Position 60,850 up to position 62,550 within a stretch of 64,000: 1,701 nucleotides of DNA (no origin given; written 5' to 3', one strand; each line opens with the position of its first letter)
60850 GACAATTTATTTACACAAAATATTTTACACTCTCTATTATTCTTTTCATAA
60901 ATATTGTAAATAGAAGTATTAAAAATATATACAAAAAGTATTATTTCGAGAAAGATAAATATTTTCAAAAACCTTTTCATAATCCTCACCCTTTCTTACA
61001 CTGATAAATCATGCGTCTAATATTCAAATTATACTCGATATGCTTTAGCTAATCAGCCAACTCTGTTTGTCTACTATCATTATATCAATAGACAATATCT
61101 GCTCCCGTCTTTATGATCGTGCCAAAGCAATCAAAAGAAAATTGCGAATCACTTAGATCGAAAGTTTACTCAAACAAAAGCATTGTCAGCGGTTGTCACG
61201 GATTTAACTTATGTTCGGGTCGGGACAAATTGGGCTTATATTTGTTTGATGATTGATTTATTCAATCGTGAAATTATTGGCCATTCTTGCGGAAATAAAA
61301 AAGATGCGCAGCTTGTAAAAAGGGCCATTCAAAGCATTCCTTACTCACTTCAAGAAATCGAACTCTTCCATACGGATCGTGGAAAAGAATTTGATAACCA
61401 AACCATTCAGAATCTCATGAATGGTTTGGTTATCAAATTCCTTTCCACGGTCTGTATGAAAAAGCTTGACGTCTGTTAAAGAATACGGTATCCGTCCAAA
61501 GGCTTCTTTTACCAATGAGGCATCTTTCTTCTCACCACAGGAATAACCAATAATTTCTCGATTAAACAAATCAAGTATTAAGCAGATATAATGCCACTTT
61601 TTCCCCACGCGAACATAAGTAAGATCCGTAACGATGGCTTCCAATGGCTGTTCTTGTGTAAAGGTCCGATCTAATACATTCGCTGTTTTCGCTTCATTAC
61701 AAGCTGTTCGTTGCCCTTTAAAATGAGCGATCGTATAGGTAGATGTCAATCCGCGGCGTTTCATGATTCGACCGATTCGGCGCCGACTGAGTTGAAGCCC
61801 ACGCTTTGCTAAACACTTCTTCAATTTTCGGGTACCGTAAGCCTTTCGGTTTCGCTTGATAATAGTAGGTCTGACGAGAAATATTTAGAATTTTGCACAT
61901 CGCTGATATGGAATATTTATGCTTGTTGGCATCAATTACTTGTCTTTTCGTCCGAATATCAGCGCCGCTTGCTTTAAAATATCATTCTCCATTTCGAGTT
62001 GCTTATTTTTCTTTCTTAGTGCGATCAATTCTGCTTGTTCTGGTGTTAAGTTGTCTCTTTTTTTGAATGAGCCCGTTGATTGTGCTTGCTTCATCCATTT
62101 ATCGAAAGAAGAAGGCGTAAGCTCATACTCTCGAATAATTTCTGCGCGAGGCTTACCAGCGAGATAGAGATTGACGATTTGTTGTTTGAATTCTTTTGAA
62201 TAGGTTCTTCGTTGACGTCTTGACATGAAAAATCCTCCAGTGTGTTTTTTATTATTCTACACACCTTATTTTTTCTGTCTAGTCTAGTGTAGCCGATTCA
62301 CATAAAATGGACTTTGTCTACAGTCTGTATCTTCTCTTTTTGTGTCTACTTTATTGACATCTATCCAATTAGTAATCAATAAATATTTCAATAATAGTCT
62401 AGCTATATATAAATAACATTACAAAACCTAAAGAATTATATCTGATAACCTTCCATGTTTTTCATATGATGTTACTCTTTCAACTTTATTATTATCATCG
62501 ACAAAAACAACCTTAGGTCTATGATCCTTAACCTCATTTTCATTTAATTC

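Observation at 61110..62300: Head-to-head palindromic junction between two diverged IS3 orfB copies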

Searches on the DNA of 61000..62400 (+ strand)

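Call 4: search_dna_similar(query=window:61000-62400:+, collection=plasmids, mode=near, max_rows=30)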
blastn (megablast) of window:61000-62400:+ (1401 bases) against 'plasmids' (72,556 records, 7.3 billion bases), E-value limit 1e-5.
Records with a match: 310; places in all: 682; records where one place covers at least 80% of the query: 89.
Best place of each record, by identity: >=99% 252; 95-99% 5; 80-90% 5; 60-80% 48.
By first word of the organism name: Enterococcus 303; Priestia 5; Bacillus 2.
By predicted mobility (MOB-suite, as given by PLSDB): conjugative 175; non-mobilizable 101; mobilizable 34.
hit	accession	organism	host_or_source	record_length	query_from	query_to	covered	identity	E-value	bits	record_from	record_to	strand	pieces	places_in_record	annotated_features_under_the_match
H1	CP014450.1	Enterococcus faecium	Homo sapiens,feces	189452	1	1401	100%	100.0%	0e+0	2606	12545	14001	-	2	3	transposase (x2)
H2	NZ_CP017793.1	Enterococcus faecium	Homo sapiens,Peritoneal fluid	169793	1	1401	100%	100.0%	0e+0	2588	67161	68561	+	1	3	none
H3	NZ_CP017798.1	Enterococcus faecium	Homo sapiens,Peritoneal fluid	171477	1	1401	100%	100.0%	0e+0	2588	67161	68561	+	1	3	none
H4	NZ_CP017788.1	Enterococcus faecium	Homo sapiens,wound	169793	1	1401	100%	100.0%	0e+0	2588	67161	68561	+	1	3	none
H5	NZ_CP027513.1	Enterococcus faecium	Homo sapiens,blood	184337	1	1401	100%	100.0%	0e+0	2588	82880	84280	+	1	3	none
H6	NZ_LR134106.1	Enterococcus faecium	-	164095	1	1401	100%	100.0%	0e+0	2588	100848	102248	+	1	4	none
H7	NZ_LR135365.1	Enterococcus faecium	-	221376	1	1401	100%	100.0%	0e+0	2588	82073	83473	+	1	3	none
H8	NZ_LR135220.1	Enterococcus faecium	-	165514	1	1401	100%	100.0%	0e+0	2588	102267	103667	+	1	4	none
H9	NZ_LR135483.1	Enterococcus faecium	-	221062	1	1401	100%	100.0%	0e+0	2588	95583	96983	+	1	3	none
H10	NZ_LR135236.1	Enterococcus faecium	-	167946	1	1401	100%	100.0%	0e+0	2588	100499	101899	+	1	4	none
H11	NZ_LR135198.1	Enterococcus faecium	-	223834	1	1401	100%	100.0%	0e+0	2588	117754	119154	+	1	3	none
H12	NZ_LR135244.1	Enterococcus faecium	-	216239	1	1401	100%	100.0%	0e+0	2588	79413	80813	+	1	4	none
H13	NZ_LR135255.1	Enterococcus faecium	-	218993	1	1401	100%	100.0%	0e+0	2588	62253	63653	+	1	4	none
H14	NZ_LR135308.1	Enterococcus faecium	-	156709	1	1401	100%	100.0%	0e+0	2588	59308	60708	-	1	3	none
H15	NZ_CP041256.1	Enterococcus faecium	Homo sapiens,infection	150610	1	1401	100%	100.0%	0e+0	2588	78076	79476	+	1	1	none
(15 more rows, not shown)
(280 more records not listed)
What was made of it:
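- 61000-62400 is 100% identical in dozens of complete E. faecium plasmids, and 89 records cover at least 80% of it (call 4).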

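Call 6: get_annotated_region(hit=H1, flank=6000)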
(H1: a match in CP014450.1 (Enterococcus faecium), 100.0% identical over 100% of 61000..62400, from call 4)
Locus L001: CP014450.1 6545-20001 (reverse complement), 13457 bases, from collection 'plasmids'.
description: Enterococcus faecium strain ATCC 700221 plasmid unnamed1, complete sequence
organism: Enterococcus faecium (NCBI taxid 1352)
taxonomy: Bacteria; Bacillota; Bacilli; Lactobacillales; Enterococcaceae; Enterococcus; Enterococcus faecium
host: -; source: Homo sapiens,feces; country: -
typing (MOB-suite, as given by PLSDB): conjugative; replicon Inc18,rep_cluster_893; relaxase MOBP,MOBP; mating-pair formation MPF_T
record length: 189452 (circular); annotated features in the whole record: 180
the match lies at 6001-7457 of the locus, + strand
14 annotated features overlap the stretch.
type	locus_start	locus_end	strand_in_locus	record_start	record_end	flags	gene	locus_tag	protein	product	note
CDS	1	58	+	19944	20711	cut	-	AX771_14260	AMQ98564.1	DeoR family transcriptional regulator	-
CDS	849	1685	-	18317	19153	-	-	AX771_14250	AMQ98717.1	transposase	-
CDS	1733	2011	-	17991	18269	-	-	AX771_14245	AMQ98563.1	transposase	-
CDS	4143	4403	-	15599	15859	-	-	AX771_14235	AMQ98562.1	hypothetical protein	-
CDS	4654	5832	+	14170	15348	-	-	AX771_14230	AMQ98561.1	transposase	-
CDS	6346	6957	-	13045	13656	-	-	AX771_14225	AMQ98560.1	transposase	-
CDS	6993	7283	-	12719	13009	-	-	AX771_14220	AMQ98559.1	transposase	-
CDS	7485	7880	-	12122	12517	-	-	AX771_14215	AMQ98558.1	aspartate decarboxylase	-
CDS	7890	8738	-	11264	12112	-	-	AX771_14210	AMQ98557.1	pantoate--beta-alanine ligase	-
CDS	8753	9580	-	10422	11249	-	-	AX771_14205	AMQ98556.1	3-methyl-2-oxobutanoate hydroxymethyltransferase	-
CDS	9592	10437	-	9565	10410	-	-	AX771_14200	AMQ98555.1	hypothetical protein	-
CDS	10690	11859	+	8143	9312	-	-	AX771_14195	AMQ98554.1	transposase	-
CDS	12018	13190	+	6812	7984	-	-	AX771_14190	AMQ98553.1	transposase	-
CDS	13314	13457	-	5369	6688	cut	-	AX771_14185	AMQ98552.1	histidine kinase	-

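Call 7: search_dna_similar(query=window:61000-62400:+, collection=plasmids, mode=near, max_rows=40, rows=spread)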
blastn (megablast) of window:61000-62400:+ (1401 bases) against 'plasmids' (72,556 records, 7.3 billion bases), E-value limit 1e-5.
Records with a match: 310; places in all: 682; records where one place covers at least 80% of the query: 89.
Best place of each record, by identity: >=99% 252; 95-99% 5; 80-90% 5; 60-80% 48.
By first word of the organism name: Enterococcus 303; Priestia 5; Bacillus 2.
By predicted mobility (MOB-suite, as given by PLSDB): conjugative 175; non-mobilizable 101; mobilizable 34.
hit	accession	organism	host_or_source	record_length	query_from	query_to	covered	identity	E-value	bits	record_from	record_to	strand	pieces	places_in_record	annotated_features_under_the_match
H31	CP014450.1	Enterococcus faecium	Homo sapiens,feces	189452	1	1401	100%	100.0%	0e+0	2606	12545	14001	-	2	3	transposase (x2)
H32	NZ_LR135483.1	Enterococcus faecium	-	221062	1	1401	100%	100.0%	0e+0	2588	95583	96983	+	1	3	none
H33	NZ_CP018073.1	Enterococcus faecium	Homo sapiens,blood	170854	1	1401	100%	100.0%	0e+0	2588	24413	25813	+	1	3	none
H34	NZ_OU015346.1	Enterococcus faecium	Homo sapiens,blood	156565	1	1401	100%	100.0%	0e+0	2588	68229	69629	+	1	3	none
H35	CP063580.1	Enterococcus faecium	Homo sapiens,rectal swab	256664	1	1401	100%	100.0%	0e+0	2588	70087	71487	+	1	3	IS3 family transposase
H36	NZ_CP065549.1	Enterococcus faecium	Homo sapiens,Cell culture,Rectal swab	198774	1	1401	100%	100.0%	0e+0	2588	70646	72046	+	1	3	none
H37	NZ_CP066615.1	Enterococcus faecium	Homo sapiens,cell culture,rectal swab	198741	1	1401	100%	100.0%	0e+0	2588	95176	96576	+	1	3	none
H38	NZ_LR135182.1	Enterococcus faecium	-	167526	1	1401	100%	99.9%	0e+0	2600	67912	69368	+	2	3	none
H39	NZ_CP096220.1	Enterococcus faecium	Homo sapiens,blood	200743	1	1401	100%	99.9%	0e+0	2594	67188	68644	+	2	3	none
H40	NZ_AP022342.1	Enterococcus faecium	Homo sapiens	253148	1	1401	100%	99.7%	0e+0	2582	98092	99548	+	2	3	none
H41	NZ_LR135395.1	Enterococcus faecium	-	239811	1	1401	95%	100.0%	0e+0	2456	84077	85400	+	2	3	none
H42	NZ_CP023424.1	Enterococcus faecium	Homo sapiens,blood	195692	1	1401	95%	99.9%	0e+0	2448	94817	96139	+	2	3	none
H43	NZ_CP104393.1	Enterococcus raffinosus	fermented food (Meju)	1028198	401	1305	65%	99.5%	0e+0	1660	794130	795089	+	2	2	record has no annotation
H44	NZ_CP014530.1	Enterococcus faecium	Homo sapiens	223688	401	1304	65%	99.3%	0e+0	1654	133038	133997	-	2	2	IS3 family transposase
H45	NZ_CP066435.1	Enterococcus faecium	Homo sapiens,cell culture,rectal swab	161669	401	1304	65%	99.3%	0e+0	1654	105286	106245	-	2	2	IS3-like element ISEfa8 family transposase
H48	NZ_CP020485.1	Enterococcus faecium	Homo sapiens,human,urine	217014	401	1301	64%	99.6%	0e+0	1659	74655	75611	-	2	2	IS3-like element ISEfa8 family transposase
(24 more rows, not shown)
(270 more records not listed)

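Call 8: get_annotated_region(hit=H48, flank=1500)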
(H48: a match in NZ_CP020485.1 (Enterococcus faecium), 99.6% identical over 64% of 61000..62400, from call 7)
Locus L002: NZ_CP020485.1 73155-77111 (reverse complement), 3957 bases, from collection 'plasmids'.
description: Enterococcus faecium strain CFSAN059070 plasmid unnamed1, complete sequence
organism: Enterococcus faecium (NCBI taxid 1352)
taxonomy: Bacteria; Bacillota; Bacilli; Lactobacillales; Enterococcaceae; Enterococcus; Enterococcus faecium
host: -; source: Homo sapiens,human,urine; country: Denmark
typing (MOB-suite, as given by PLSDB): conjugative; replicon rep_cluster_893; relaxase MOBP; mating-pair formation MPF_T
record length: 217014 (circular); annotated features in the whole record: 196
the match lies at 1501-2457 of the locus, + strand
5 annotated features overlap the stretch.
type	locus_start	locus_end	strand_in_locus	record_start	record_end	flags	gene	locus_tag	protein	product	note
CDS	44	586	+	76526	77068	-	-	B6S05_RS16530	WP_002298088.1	hypothetical protein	-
CDS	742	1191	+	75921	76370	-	-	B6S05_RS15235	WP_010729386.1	TlpA disulfide reductase family protein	-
CDS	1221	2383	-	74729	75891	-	-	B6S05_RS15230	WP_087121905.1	IS3-like element ISEfa8 family transposase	GO:0006313 - DNA transposition [Evidence IEA]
CDS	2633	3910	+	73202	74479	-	-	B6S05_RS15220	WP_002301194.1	ABC transporter permease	-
CDS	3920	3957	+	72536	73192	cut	-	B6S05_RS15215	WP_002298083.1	ABC transporter ATP-binding protein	-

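Call 9: search_dna_similar(query=window:61085-61420:+, collection=plasmids, mode=distant, max_rows=40, rows=spread)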
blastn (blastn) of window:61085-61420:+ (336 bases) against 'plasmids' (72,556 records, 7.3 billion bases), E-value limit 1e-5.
Records with a match: 337; places in all: 693; records where one place covers at least 80% of the query: 243.
Best place of each record, by identity: >=99% 99; 60-80% 238.
By first word of the organism name: Enterococcus 331; Streptococcus 2; Peptoclostridium 1; Metabacillus 1; Spiroplasma 1; Bacillus 1.
By predicted mobility (MOB-suite, as given by PLSDB): conjugative 173; non-mobilizable 103; mobilizable 61.
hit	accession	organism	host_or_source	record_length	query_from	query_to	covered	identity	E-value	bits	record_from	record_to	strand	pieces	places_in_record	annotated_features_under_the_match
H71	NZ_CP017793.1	Enterococcus faecium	Homo sapiens,Peritoneal fluid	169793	1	336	100%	100.0%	4e-171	607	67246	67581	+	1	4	none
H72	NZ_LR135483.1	Enterococcus faecium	-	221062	1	336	100%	100.0%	4e-171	607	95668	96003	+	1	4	none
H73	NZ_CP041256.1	Enterococcus faecium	Homo sapiens,infection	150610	1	336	100%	100.0%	4e-171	607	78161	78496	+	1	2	none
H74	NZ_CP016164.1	Enterococcus faecium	Homo sapiens,blood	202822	1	336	100%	100.0%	4e-171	607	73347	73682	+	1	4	none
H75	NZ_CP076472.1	Enterococcus faecium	Homo sapiens,cell culture,blood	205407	1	336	100%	100.0%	4e-171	607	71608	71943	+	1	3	none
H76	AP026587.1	Enterococcus faecium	Homo sapiens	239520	1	336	100%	100.0%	4e-171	607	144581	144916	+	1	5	hypothetical protein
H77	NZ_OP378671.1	Enterococcus faecium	-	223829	1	336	100%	100.0%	4e-171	607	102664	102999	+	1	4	none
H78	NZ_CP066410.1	Enterococcus faecium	Homo sapiens,cell culture,rectal swab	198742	1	336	100%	100.0%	4e-171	607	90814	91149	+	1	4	none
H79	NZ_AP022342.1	Enterococcus faecium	Homo sapiens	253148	1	336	100%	100.0%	4e-171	607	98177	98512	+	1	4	none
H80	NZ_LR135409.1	Enterococcus faecium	-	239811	1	286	85%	100.0%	5e-144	517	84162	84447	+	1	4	none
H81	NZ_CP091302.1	Enterococcus faecium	Homo sapiens,Fecal Swap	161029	1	286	85%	100.0%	5e-144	517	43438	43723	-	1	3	none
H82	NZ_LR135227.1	Enterococcus faecium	-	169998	1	280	83%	100.0%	9e-141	506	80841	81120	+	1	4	none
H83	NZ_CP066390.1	Enterococcus faecium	Homo sapiens,cell culture,rectal swab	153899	45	325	84%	72.2%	2e-35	156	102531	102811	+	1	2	IS3-like element ISEfa8 family transposase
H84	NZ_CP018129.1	Enterococcus faecium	Homo sapiens,feces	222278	45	325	84%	71.9%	8e-34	151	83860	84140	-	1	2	IS3-like element ISEfa8 family transposase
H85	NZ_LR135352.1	Enterococcus faecium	-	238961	45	325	84%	71.9%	8e-34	151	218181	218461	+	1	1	IS3-like element ISEfa8 family transposase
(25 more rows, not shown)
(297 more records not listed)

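Call 13: get_annotated_region(hit=H41, flank=1500)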
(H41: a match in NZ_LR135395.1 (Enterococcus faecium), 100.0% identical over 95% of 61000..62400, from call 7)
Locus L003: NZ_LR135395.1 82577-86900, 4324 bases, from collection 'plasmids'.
description: Enterococcus faecium isolate E8290 plasmid 2
organism: Enterococcus faecium (NCBI taxid 1352)
taxonomy: Bacteria; Bacillota; Bacilli; Lactobacillales; Enterococcaceae; Enterococcus; Enterococcus faecium
host: -; source: -; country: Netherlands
typing (MOB-suite, as given by PLSDB): conjugative; replicon rep_cluster_893; relaxase MOBP; mating-pair formation MPF_T
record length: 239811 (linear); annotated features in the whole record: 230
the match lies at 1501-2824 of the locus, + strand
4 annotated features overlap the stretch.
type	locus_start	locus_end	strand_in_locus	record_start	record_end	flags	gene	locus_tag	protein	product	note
CDS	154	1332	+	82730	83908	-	-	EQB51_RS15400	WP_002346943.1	IS256-like element ISEf1 family transposase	GO:0006313 - DNA transposition [Evidence IEA]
CDS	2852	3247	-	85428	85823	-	panD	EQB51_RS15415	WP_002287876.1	aspartate 1-decarboxylase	GO:0015940 - pantothenate biosynthetic process [Evidence IEA]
CDS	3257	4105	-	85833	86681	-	panC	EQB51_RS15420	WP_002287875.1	pantoate--beta-alanine ligase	GO:0015940 - pantothenate biosynthetic process [Evidence IEA]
CDS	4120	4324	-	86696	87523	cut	panB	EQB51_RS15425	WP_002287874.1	3-methyl-2-oxobutanoate hydroxymethyltransferase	GO:0015940 - pantothenate biosynthetic process [Evidence IEA]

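Call 14: get_annotated_region(hit=H82, flank=3000)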
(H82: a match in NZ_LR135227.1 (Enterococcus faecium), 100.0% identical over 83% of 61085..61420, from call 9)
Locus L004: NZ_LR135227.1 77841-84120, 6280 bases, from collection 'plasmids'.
description: Enterococcus faecium isolate E7025 plasmid 2
organism: Enterococcus faecium (NCBI taxid 1352)
taxonomy: Bacteria; Bacillota; Bacilli; Lactobacillales; Enterococcaceae; Enterococcus; Enterococcus faecium
host: -; source: -; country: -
typing (MOB-suite, as given by PLSDB): non-mobilizable; replicon rep_cluster_893
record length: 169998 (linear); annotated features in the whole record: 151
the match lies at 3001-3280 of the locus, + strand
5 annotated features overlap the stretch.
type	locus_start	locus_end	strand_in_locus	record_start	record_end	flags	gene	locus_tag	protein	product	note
CDS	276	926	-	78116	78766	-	-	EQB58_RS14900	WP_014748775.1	ATP-binding cassette domain-containing protein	-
CDS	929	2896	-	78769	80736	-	-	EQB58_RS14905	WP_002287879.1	hypothetical protein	-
CDS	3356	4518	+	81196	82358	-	-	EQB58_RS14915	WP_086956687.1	IS3 family transposase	-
CDS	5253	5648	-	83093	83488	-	panD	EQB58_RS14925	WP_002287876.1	aspartate 1-decarboxylase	GO:0015940 - pantothenate biosynthetic process [Evidence IEA]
CDS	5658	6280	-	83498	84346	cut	panC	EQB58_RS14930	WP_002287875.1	pantoate--beta-alanine ligase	GO:0015940 - pantothenate biosynthetic process [Evidence IEA]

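Call 15: get_annotated_region(hit=H81, flank=3000)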
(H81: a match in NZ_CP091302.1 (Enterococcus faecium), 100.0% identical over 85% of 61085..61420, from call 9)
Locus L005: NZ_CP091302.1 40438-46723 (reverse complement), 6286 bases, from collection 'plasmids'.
description: Enterococcus faecium strain UK043 plasmid pUK043_1, complete sequence
organism: Enterococcus faecium (NCBI taxid 1352)
taxonomy: Bacteria; Bacillota; Bacilli; Lactobacillales; Enterococcaceae; Enterococcus; Enterococcus faecium
host: -; source: Homo sapiens,Fecal Swap; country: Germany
typing (MOB-suite, as given by PLSDB): non-mobilizable; replicon rep_cluster_893
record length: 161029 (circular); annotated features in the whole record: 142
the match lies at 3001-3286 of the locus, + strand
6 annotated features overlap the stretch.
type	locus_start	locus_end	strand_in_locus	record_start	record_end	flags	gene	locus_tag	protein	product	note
CDS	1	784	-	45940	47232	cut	-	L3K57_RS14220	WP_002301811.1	IS256 family transposase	-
CDS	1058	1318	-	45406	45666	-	-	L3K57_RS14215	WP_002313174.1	hypothetical protein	-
CDS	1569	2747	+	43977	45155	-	-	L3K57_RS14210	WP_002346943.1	IS256-like element ISEf1 family transposase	GO:0006313 - DNA transposition [Evidence IEA]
CDS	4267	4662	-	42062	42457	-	panD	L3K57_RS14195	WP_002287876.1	aspartate 1-decarboxylase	GO:0015940 - pantothenate biosynthetic process [Evidence IEA]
CDS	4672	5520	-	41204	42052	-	panC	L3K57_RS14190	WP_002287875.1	pantoate--beta-alanine ligase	GO:0015940 - pantothenate biosynthetic process [Evidence IEA]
CDS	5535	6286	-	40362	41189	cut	panB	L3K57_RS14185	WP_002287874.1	3-methyl-2-oxobutanoate hydroxymethyltransferase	GO:0015940 - pantothenate biosynthetic process [Evidence IEA]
